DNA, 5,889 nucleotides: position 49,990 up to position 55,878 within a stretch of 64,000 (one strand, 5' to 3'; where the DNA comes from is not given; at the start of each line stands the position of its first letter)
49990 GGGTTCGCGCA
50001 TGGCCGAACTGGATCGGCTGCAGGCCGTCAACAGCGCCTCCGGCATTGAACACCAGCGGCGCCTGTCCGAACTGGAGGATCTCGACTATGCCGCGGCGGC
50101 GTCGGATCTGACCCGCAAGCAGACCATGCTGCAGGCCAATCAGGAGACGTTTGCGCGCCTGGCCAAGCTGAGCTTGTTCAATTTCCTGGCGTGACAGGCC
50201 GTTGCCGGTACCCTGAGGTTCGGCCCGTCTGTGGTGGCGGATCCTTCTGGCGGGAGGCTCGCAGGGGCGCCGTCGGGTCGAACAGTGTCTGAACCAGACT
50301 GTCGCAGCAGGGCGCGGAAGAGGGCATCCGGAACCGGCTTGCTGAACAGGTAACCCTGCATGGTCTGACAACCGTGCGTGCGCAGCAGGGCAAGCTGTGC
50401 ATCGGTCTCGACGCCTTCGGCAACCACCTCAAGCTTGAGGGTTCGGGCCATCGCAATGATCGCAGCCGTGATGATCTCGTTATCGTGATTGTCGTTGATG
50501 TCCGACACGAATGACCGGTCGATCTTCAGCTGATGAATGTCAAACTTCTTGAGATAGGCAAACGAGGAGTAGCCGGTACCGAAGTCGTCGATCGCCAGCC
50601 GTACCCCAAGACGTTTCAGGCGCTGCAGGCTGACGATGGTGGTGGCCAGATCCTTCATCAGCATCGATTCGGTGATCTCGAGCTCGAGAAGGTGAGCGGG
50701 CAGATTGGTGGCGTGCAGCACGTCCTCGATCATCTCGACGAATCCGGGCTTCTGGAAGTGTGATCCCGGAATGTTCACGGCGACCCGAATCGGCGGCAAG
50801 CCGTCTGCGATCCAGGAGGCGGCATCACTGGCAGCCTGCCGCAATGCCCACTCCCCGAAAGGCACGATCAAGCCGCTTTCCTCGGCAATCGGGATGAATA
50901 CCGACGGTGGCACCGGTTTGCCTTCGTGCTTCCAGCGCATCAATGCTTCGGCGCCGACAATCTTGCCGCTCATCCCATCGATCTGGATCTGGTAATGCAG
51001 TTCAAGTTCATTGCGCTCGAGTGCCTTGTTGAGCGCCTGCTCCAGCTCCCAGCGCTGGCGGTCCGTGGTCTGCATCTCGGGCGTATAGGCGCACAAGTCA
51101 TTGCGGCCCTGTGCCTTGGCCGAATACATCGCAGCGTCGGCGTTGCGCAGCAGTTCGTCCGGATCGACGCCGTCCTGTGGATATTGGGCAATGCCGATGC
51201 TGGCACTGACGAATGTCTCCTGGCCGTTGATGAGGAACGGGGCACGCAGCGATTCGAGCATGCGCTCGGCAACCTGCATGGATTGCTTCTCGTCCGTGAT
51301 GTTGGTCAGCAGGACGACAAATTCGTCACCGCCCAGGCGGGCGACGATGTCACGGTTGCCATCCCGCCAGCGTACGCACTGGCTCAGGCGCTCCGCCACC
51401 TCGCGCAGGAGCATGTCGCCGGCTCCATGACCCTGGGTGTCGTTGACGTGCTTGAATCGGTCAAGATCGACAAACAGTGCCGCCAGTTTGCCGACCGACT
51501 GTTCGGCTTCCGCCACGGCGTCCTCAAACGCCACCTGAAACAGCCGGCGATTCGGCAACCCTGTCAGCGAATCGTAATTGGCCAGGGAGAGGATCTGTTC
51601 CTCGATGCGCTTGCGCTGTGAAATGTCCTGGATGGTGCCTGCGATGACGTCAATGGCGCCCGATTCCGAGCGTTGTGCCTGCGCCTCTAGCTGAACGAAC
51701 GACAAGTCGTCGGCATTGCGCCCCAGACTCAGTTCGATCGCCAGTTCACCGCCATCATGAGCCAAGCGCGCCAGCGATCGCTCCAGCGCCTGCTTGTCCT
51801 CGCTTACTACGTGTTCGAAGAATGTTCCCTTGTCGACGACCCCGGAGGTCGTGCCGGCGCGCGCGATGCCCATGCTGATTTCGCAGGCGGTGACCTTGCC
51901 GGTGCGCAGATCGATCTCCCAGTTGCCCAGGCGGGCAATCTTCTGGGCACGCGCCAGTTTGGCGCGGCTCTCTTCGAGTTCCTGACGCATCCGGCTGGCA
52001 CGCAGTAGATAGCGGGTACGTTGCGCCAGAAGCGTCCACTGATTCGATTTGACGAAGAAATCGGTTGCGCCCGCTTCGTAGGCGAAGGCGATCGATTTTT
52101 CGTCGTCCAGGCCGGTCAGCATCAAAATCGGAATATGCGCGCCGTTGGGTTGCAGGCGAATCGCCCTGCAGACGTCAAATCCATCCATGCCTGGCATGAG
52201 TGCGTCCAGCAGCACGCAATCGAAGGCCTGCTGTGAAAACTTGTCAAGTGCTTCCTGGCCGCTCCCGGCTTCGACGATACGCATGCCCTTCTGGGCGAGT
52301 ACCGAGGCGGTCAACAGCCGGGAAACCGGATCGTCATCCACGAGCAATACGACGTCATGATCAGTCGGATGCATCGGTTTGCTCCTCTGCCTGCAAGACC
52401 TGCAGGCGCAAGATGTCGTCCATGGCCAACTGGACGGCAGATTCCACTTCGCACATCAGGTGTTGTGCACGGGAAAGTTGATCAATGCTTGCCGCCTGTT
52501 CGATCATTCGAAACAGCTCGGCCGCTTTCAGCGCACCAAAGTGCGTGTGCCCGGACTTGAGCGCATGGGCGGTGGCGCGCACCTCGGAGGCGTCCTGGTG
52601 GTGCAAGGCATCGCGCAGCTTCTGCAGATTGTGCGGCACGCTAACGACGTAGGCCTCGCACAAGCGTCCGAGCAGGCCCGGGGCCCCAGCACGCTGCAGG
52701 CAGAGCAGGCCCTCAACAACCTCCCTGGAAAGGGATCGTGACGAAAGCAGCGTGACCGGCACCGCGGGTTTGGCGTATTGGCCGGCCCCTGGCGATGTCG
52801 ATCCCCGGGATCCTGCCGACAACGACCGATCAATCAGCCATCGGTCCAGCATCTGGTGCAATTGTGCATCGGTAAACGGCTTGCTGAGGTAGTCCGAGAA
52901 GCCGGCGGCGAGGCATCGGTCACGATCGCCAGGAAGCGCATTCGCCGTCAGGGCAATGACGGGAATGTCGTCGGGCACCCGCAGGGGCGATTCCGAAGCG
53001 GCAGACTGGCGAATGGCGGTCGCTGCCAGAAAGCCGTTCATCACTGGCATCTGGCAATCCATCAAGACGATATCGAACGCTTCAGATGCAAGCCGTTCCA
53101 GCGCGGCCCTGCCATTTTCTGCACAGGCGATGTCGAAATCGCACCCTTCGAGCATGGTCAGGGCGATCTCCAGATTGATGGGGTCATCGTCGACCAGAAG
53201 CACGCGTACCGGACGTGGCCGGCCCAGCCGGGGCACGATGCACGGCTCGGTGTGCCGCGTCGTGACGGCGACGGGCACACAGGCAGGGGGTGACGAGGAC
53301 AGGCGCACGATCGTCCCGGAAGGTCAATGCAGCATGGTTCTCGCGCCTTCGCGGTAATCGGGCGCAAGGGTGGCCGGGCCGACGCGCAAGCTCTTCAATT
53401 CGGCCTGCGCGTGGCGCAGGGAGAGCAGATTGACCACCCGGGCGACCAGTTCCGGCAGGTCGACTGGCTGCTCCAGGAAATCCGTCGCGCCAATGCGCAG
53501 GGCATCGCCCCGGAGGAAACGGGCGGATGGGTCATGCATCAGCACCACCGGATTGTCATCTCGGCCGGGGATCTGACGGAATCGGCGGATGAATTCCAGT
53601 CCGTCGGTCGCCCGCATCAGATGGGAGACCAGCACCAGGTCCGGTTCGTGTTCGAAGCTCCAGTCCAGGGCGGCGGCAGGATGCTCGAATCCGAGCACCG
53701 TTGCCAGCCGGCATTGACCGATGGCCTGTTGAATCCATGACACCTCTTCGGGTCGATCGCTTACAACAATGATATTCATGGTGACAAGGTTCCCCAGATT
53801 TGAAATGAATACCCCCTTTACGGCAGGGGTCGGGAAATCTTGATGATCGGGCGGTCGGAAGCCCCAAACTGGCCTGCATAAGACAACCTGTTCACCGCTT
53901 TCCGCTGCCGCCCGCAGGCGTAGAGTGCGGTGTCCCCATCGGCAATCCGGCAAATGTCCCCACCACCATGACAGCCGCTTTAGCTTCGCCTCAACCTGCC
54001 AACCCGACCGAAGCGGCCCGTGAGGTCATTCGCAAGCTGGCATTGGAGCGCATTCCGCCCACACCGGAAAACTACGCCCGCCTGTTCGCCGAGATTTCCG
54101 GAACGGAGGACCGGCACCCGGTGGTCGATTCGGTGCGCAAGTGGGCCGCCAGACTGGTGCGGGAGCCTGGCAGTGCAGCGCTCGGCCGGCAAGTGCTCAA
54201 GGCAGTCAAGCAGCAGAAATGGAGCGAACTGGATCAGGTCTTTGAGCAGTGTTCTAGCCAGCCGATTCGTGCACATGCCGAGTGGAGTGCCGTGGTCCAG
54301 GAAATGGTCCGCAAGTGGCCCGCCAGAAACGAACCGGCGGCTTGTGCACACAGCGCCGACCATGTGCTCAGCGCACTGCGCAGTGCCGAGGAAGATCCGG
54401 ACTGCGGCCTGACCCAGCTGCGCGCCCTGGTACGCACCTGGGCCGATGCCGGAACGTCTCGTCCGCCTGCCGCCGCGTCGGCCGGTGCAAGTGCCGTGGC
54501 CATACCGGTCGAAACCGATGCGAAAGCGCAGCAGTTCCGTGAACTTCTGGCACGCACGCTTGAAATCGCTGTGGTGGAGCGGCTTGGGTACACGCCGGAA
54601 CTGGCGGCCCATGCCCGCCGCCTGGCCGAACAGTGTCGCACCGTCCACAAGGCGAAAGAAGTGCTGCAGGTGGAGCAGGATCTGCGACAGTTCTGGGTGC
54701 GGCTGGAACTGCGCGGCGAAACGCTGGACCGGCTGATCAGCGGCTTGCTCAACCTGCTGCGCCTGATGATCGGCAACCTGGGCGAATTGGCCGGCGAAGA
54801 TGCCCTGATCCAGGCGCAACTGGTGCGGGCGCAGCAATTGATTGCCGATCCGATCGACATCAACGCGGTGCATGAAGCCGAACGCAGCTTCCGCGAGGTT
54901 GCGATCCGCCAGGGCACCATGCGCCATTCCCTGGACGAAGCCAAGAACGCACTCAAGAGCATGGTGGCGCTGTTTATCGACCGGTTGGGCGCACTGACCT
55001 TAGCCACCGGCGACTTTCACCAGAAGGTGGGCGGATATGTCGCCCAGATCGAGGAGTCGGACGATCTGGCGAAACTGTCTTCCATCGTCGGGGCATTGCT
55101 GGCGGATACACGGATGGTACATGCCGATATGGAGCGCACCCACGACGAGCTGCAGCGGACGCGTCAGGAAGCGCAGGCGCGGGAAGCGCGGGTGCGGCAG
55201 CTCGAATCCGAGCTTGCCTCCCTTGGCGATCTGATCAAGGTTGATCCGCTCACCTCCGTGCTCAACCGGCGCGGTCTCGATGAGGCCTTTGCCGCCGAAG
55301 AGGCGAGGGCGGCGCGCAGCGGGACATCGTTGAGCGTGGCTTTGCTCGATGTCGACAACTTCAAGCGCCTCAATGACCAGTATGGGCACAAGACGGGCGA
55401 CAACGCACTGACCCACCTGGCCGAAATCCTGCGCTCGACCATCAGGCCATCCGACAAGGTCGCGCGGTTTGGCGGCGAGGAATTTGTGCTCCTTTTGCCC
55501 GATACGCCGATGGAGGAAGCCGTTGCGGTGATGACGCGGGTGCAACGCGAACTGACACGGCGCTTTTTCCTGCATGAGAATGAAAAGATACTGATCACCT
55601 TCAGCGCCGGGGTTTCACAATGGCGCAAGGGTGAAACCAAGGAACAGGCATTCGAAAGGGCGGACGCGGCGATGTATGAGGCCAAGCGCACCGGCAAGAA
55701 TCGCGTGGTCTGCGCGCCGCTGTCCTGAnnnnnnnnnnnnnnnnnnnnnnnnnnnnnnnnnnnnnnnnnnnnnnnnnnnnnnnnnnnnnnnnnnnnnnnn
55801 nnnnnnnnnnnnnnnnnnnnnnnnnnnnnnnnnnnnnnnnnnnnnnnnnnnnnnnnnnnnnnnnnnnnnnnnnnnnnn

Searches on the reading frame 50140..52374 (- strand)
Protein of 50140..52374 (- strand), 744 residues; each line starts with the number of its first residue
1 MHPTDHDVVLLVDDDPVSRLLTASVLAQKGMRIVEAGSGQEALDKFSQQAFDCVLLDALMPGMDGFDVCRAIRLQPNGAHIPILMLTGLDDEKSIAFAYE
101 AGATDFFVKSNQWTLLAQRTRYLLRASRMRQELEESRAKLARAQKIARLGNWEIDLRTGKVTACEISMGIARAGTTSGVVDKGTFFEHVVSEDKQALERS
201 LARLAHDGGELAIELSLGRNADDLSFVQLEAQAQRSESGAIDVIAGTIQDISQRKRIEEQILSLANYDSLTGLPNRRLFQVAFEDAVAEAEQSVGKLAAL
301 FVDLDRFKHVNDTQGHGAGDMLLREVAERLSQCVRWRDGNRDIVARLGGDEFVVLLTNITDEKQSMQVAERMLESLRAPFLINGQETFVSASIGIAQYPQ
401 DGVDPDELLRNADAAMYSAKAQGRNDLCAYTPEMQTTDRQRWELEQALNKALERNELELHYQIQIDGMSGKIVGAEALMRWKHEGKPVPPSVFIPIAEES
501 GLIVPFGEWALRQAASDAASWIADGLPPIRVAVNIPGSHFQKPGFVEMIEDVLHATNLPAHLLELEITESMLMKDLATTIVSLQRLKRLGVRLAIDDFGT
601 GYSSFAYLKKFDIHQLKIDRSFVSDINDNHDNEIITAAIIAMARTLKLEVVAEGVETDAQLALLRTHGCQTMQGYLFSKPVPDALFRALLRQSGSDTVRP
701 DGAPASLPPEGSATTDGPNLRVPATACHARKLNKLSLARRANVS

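Call 5: search_protein_families(library=ncbifam, proteins=[window:50140-52374:-], max_evalue=0.001)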
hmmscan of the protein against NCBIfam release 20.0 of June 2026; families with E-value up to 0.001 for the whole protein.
window:50140-52374:- (744 aa): 118 families (the best 25 are shown)
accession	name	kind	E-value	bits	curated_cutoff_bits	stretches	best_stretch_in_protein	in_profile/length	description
NF045675.1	PhdiestaseDibA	equivalog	1.2e-137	460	980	1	233-683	171-618/623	phosphodiesterase DibA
NF007474.0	PRK10060.1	equivalog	1.4e-116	390.3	782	1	247-692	219-656/663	cyclic di-GMP phosphodiesterase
NF053781.1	cdiGMPphdstlr2612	equivalog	2.7e-107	359.9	1600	1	219-692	794-1267/1268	Tlr1612 family c-di-GMP phosphodiesterase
NF052458.1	PhdiestGepA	equivalog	9.8e-107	358.1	1200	1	266-682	426-833/840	phosphodiesterase GepA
NF008467.0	PRK11359.1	equivalog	8.7e-96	321.6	857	1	254-683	365-785/800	oxygen-sensing cyclic-di-GMP phosphodiesterase DosP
NF008807.1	PRK11829.1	equivalog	5.3e-83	279.3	733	1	265-689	242-661/670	biofilm formation regulator HmsP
NF007298.0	PRK09776.1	equivalog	2.2e-79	267.6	1135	1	248-683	667-1099/1111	diguanylate cyclase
NF007135.0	PRK09581.1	equivalog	1.9e-69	234.6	474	2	255-429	283-454/457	PleD family two-component system response regulator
NF052596.1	RR_EAL_PvrR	equivalog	5.5e-60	203.1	580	2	436-697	135-396/398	response regulator cyclic di-GMP phosphodiesterase PvrR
NF007839.0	PRK10551.1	equivalog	7.4e-52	176.6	461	1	444-691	264-511/518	cyclic di-GMP phosphodiesterase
NF007423.1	PRK09966.1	equivalog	1.3e-51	175.8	325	1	257-420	231-390/390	diguanylate cyclase DgcN/YfiN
NF045673.1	c-di-GMPRcptLapD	equivalog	4.3e-49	167.4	1020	1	259-682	230-646/647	cyclic di-GMP receptor LapD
TIGR00254.1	GGDEF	domain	1.4e-41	142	37.4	1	264-427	4-164/168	diguanylate cyclase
NF008281.1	PRK11059.1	equivalog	1.7e-41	142.2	663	1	236-681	191-630/633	RNase E specificity factor CsrD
NF047654.1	DiguCycDgcRLepto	equivalog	2.6e-38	131.6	500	2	253-427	121-293/295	diguanylate cyclase DgcR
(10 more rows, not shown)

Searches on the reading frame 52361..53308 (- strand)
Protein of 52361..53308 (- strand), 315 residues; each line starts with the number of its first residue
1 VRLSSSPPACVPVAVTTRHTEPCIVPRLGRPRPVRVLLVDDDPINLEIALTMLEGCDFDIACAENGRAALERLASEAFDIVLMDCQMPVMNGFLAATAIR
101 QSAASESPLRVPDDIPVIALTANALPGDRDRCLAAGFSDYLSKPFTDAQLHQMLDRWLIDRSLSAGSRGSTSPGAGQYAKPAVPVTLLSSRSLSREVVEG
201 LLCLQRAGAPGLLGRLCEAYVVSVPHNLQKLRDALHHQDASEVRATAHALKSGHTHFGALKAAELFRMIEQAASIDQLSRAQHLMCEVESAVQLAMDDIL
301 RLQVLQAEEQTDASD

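Call 3: search_protein_families(library=pfam, proteins=[window:52361-53308:-], max_evalue=0.01)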
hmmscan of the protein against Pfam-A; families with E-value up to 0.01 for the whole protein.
window:52361-53308:- (315 aa): 2 families
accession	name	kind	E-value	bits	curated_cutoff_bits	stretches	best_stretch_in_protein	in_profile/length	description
PF00072.30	Response_reg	-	1.8e-25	89.7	30.2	1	36-154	1-110/111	Response regulator receiver domain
PF01627.28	Hpt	-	2.4e-06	28.1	24.6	1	216-294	2-76/84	Hpt domain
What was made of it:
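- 52361..53308 (-): REC-HPt phosphotransfer protein. It corresponds to the C-terminal REC-HPt part of a hybrid histidine kinase in relatives. Pfam REC + Hpt (call 3).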

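Call 5: search_protein_families(library=ncbifam, proteins=[window:52361-53308:-], max_evalue=0.001)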
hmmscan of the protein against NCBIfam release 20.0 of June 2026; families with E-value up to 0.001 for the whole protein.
window:52361-53308:- (315 aa): 80 families (the best 25 are shown)
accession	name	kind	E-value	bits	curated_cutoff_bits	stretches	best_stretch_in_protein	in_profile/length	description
NF008318.0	PRK11107.1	equivalog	1.6e-33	115.9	890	1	32-272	666-885/920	two-component sensor histidine kinase BarA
NF011874.0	PRK15347.1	equivalog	2.6e-28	98.5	852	1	31-155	688-807/921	two component system sensor kinase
TIGR02956.1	TMAO_torS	equivalog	7.2e-26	90.6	676.5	1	33-295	701-960/967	TMAO reductase system sensor histidine kinase/response regulator TorS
NF008099.0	PRK10841.1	equivalog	2.8e-23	81.7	920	1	34-156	825-938/949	two-component system sensor histidine kinase RcsC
NF008302.0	PRK11091.1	equivalog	5.9e-22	77.7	838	1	34-271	526-741/779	aerobic respiration two-component sensor histidine kinase ArcB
NF038297.2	hybrid_HK_HrmK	equivalog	8.8e-20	70.9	725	1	34-156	491-606/607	hybrid histidine kinase/response regulator HrmK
NF007135.0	PRK09581.1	equivalog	8.5e-17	61.1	474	1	35-151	4-113/457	PleD family two-component system response regulator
NF041947.1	LuxQ_Vibrio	equivalog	2.5e-15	55.5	1200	1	32-155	721-836/843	quorum-sensing autoinducer 2 sensor kinase/phosphatase LuxQ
NF041945.1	LuxN_Vibrio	equivalog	6.8e-15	54.2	1550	1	35-160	722-837/839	quorum-sensing autoinducer 1 sensor kinase/phosphatase LuxN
NF040689.1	MtrAB_MtrA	equivalog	1.1e-14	54.4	300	1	36-150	1-105/219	MtrAB system response regulator MtrA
NF041733.1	resp_reg_CseB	equivalog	2.1e-14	53.4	350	1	35-154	2-111/228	two-component system response regulator CseB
TIGR02154.1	PhoB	equivalog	3.7e-14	52.6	296.2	1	35-150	4-112/226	phosphate regulon transcriptional regulator PhoB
NF045944.1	ResRegRpaBCyano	equivalog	4.3e-14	52.5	330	1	37-155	1-109/229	response regulator transcription factor RpaB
NF008469.0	PRK11361.1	equivalog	8.1e-14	51.2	714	1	35-164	6-126/461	acetoacetate metabolism transcriptional regulator AtoC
NF045901.1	HisKinLetSLeg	equivalog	2.8e-13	48.8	1650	1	35-155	673-786/906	two-component system sensor histidine kinase LetS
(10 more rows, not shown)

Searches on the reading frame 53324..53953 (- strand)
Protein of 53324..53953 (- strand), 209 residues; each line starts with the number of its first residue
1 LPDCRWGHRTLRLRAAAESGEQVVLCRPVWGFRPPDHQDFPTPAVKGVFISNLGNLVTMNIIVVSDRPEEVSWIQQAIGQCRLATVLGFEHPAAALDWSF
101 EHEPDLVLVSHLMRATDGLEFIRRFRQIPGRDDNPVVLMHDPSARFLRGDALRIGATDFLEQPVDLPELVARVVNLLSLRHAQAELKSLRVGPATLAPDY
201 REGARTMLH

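Call 3: search_protein_families(library=pfam, proteins=[window:53324-53953:-], max_evalue=0.01)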
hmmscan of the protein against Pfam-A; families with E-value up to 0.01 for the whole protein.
window:53324-53953:- (209 aa): 1 family
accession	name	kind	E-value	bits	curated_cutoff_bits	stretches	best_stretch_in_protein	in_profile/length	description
PF00072.30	Response_reg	-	1.2e-12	48.5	30.2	1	61-173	1-110/111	Response regulator receiver domain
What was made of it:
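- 53324..53953 (-): Single-domain receiver protein (gene calls in orthologues are 147-184 aa). Pfam REC 48.5 bits (call 3).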

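Call 5: search_protein_families(library=ncbifam, proteins=[window:53324-53953:-], max_evalue=0.001)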
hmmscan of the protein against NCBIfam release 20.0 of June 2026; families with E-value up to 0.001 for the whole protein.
window:53324-53953:- (209 aa): 43 families (the best 25 are shown)
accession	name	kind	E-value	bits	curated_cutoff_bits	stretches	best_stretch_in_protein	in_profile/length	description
NF007135.0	PRK09581.1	equivalog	5.8e-11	41.8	474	1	59-187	156-282/457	PleD family two-component system response regulator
TIGR02154.1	PhoB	equivalog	9.4e-11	41.4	296.2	1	59-193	3-136/226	phosphate regulon transcriptional regulator PhoB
NF012023.0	PRK15479.1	equivalog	1.5e-09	37.7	337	1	59-182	1-121/224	transcriptional regulator TctD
NF040689.1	MtrAB_MtrA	equivalog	1.5e-08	34.2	300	1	90-196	29-131/219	MtrAB system response regulator MtrA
TIGR01818.1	ntrC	equivalog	3.4e-08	32.7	558.6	1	64-185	3-122/463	nitrogen regulation protein NR(I)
NF007982.1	PRK10710.1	equivalog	5.6e-08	32.6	380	1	59-186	8-131/235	envelope stress response regulator BaeR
NF040534.1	resp_reg_YycF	equivalog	8.4e-08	31.7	340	1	90-181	31-119/231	response regulator YycF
TIGR01387.1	cztR_silR_copR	subfamily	1e-07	31.8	279.2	1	61-191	1-127/218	heavy metal response regulator transcription factor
NF007820.0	PRK10529.1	equivalog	1.7e-07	30.9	325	1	102-186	44-124/225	two-component system response regulator KdpE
NF007663.1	PRK10336.1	equivalog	4.6e-07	29.8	345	1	105-199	46-137/219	quorum sensing response regulator transcription factor QseB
NF008469.0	PRK11361.1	equivalog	5.9e-07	28.5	714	1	59-190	4-133/461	acetoacetate metabolism transcriptional regulator AtoC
TIGR02875.1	spore_0_A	equivalog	1.3e-06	27.9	200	1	59-191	3-136/262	sporulation transcription factor Spo0A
NF045944.1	ResRegRpaBCyano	equivalog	1.6e-06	27.6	330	1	93-183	31-118/229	response regulator transcription factor RpaB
NF041733.1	resp_reg_CseB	equivalog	1.7e-06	27.6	350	1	95-183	36-121/228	two-component system response regulator CseB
NF009206.0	PRK12555.1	subfamily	1.8e-06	27.1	342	1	59-164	1-106/340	chemotaxis-specific protein-glutamate methyltransferase CheB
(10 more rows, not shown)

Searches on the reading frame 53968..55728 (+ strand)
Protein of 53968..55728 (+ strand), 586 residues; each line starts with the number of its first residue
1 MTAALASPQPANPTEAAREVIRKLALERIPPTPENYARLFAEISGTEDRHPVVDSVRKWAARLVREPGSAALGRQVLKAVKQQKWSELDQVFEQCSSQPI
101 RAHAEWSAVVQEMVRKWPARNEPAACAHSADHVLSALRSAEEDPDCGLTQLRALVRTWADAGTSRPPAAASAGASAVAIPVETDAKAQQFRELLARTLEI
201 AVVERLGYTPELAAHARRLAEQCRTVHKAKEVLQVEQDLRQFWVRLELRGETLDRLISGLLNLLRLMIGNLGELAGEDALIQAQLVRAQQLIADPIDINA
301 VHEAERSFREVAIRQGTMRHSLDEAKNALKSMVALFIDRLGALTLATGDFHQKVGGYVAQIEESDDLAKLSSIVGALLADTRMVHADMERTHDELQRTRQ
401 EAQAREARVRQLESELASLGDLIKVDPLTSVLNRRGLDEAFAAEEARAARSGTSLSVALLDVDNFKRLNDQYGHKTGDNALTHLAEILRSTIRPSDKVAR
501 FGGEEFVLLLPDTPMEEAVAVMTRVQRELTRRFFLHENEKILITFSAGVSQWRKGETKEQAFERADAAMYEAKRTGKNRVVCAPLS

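Call 3: search_protein_families(library=pfam, proteins=[window:53968-55728:+], max_evalue=0.01)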
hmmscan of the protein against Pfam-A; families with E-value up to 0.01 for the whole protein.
window:53968-55728:+ (586 aa): 2 families
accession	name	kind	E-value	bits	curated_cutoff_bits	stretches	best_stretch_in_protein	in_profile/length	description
PF00990.26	GGDEF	-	8.1e-46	156.2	23.8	1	424-579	2-161/161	Diguanylate cyclase, GGDEF domain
PF22335.1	Cas10-Cmr2_palm2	-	0.0027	18.3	27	1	501-580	57-132/133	Cas10/Cmr2, second palm domain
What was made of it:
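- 53968..55728 (+): Soluble diguanylate cyclase (GGEEF motif with an RxxD I-site) carrying a 420-aa N-terminal region with no Pfam match. It is the first gene of the same-strand GGDEF-HK-TciR-like cluster. Pfam GGDEF 156 bits (call 3).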

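Call 5: search_protein_families(library=ncbifam, proteins=[window:53968-55728:+], max_evalue=0.001)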
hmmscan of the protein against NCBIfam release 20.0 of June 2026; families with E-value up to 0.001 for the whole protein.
window:53968-55728:+ (586 aa): 22 families
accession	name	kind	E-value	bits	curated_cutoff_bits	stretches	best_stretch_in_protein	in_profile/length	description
NF007380.0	PRK09894.1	equivalog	4.6e-51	173.9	256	1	390-582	98-286/296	diguanylate cyclase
NF038266.1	diguan_SiaD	equivalog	4e-50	170.5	290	1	408-580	79-252/252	biofilm regulation diguanylate cyclase SiaD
TIGR00254.1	GGDEF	domain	3e-47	160.4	37.4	1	425-582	7-166/168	diguanylate cyclase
NF007135.0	PRK09581.1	equivalog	6.7e-46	157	474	1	399-582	267-454/457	PleD family two-component system response regulator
NF051473.1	DigCycDgcsShew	equivalog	6.8e-37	127.4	400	1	425-579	137-287/291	diguanylate cyclase DgcS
NF047654.1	DiguCycDgcRLepto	equivalog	7.8e-37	126.8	500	1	419-581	129-294/295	diguanylate cyclase DgcR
NF041606.1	dguan_cyc_DgcA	equivalog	1.6e-36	126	370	1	450-582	205-338/340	diguanylate cyclase DgcA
NF007423.1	PRK09966.1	equivalog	4.4e-36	124.6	325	1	408-573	224-390/390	diguanylate cyclase DgcN/YfiN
NF011955.1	PRK15426.1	equivalog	3.3e-30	104.8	408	1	425-582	400-560/564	cellulose biosynthesis regulator diguanylate cyclase DgcQ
NF040885.1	diguan_DgcJ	equivalog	5.4e-29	101.3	500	1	426-578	344-491/493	diguanylate cyclase DgcJ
NF007298.0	PRK09776.1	equivalog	1e-27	96.5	1135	1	425-581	686-843/1111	diguanylate cyclase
NF007599.0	PRK10245.1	equivalog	1.3e-27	96.3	402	1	425-581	212-368/371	diguanylate cyclase AdrA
NF047872.1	GGDEF_GdpS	equivalog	2.6e-26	92.7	400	1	424-585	188-352/355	GGDEF domain-containing protein GdpS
NF045675.1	PhdiestaseDibA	equivalog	2.5e-25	88.9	980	1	418-578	198-359/623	phosphodiesterase DibA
NF007474.0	PRK10060.1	equivalog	2.4e-23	82.2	782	1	420-579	234-391/663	cyclic di-GMP phosphodiesterase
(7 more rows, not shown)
